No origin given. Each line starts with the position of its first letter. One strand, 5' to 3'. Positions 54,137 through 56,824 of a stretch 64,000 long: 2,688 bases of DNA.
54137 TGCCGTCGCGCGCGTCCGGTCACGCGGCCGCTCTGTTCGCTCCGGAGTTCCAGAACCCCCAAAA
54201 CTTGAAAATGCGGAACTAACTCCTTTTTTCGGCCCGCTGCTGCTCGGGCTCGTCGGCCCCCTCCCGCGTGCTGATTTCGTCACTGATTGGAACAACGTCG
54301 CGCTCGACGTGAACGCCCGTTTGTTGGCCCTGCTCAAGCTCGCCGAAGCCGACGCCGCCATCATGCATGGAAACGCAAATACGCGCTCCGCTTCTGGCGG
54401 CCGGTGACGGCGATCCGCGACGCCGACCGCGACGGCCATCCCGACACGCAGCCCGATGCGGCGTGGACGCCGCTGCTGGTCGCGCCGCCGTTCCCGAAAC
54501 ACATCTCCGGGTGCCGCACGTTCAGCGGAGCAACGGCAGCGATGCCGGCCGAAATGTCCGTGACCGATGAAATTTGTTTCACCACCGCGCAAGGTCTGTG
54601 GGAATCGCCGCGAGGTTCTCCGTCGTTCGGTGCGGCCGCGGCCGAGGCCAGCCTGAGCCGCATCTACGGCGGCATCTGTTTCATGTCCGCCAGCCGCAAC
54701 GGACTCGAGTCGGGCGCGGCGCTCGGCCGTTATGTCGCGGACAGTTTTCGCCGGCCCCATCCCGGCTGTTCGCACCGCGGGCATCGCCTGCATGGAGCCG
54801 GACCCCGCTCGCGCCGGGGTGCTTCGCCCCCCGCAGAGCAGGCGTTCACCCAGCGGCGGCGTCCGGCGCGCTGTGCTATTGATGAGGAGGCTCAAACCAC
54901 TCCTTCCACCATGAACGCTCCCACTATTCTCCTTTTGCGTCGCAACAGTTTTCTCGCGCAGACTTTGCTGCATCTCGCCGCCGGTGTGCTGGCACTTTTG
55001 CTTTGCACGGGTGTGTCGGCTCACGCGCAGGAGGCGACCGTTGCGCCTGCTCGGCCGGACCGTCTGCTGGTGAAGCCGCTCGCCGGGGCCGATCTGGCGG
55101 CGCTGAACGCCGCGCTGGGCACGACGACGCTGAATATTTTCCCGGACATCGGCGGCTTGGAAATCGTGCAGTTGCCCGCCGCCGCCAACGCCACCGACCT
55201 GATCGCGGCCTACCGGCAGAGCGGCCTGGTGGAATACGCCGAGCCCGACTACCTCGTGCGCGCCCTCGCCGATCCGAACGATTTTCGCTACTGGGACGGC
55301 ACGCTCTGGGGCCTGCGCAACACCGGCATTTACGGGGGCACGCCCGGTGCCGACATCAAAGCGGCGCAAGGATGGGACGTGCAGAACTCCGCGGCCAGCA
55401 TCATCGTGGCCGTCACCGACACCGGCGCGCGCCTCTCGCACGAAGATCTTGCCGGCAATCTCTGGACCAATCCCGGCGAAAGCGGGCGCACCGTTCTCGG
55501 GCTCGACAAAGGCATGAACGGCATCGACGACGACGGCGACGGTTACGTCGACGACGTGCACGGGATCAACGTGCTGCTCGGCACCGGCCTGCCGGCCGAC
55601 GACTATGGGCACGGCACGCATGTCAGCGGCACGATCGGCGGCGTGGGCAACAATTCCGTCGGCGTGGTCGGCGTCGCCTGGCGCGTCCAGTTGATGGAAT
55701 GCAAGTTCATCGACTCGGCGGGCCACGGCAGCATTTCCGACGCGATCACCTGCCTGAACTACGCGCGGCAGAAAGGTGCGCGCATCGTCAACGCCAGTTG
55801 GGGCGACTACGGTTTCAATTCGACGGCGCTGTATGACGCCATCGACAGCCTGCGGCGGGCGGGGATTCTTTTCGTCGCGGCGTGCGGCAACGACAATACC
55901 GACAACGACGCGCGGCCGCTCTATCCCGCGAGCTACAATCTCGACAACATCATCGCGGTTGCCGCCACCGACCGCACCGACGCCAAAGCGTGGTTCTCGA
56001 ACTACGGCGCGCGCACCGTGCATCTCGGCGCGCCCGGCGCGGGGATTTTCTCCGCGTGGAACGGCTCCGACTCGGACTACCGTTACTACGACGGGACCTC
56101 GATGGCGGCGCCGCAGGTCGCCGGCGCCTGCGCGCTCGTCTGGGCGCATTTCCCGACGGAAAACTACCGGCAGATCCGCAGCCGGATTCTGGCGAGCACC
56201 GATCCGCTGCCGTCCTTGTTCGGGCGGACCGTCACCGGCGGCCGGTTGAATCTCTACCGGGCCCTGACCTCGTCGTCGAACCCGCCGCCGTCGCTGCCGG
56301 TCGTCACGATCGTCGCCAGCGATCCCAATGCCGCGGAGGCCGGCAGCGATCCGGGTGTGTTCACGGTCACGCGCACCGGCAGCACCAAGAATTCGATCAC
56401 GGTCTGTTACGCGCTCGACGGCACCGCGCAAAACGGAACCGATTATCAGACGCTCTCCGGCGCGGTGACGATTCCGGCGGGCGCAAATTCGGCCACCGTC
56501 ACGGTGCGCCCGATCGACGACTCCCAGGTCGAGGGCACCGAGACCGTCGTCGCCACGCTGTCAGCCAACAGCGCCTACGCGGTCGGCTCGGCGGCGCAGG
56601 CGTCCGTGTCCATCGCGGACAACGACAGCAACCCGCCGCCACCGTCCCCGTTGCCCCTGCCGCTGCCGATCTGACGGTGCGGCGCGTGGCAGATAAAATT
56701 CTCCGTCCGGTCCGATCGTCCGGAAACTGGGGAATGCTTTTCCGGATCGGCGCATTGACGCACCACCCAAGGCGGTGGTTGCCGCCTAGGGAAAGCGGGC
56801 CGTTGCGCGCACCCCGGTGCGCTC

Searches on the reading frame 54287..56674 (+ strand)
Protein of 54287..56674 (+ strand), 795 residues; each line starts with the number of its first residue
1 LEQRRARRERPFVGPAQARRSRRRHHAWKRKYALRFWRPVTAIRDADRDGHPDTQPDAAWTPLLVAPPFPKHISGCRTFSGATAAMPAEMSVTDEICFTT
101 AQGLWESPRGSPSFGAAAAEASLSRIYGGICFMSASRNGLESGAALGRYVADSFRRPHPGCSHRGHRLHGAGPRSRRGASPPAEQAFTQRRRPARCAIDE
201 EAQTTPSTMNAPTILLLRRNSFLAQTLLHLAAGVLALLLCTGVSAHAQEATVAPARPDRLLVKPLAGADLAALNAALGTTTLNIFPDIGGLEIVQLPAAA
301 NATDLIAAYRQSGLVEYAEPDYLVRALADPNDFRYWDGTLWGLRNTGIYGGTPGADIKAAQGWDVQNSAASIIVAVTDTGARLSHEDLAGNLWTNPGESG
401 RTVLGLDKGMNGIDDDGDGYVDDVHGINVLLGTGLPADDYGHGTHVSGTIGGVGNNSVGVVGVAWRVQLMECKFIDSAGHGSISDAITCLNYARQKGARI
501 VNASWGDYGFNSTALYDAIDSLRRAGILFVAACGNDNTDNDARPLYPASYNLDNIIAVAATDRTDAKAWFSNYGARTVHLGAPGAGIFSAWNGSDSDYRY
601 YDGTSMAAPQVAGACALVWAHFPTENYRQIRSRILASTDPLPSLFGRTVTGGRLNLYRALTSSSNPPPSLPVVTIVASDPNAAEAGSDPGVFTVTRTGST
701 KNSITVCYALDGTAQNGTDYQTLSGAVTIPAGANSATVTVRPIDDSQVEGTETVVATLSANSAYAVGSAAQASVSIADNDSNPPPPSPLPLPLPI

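Call 6: search_protein_families(library=ncbifam, proteins=[window:54287-56674:+])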
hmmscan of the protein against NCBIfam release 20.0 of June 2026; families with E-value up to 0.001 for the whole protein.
window:54287-56674:+ (795 aa): 8 families
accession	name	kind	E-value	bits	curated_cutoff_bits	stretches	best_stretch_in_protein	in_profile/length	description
TIGR03921.1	T7SS_mycosin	equivalog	1.3e-36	126.5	278.75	1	428-674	38-299/353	type VII secretion-associated serine protease mycosin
NF033595.1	denti_PrtP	equivalog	1.2e-25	90.2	300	2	501-619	342-457/606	dentilisin complex serine proteinase subunit PrtP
TIGR03895.1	protease_PatA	subfamily_domain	2.6e-13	49.6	421.05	1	442-664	1-229/606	PatA/PatG family cyanobactin maturation protease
NF049966.1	QH_SP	equivalog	1.7e-10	40.6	165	1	465-634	55-207/219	subtilisin-like serine protease QhpE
NF051851.1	AtpSerPepEprS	equivalog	8.5e-09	34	1700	1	434-637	110-336/988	autotransporter serine peptidase EprS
NF040809.1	germ_prot_CspBA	exception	2.2e-06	25.6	1250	0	432-537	714-826/1099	bifunctional germination protease/germinant receptor pseudoprotease CspBA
NF040553.1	SGO_0316_fam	subfamily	6.4e-06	24.1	1400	0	581-619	672-708/1486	SGO_0316/SGO_0317 family LPXTG-anchored serine peptidase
TIGR00845.1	caca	equivalog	0.00031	18.7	679.85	1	693-760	416-485/921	sodium/calcium exchanger 1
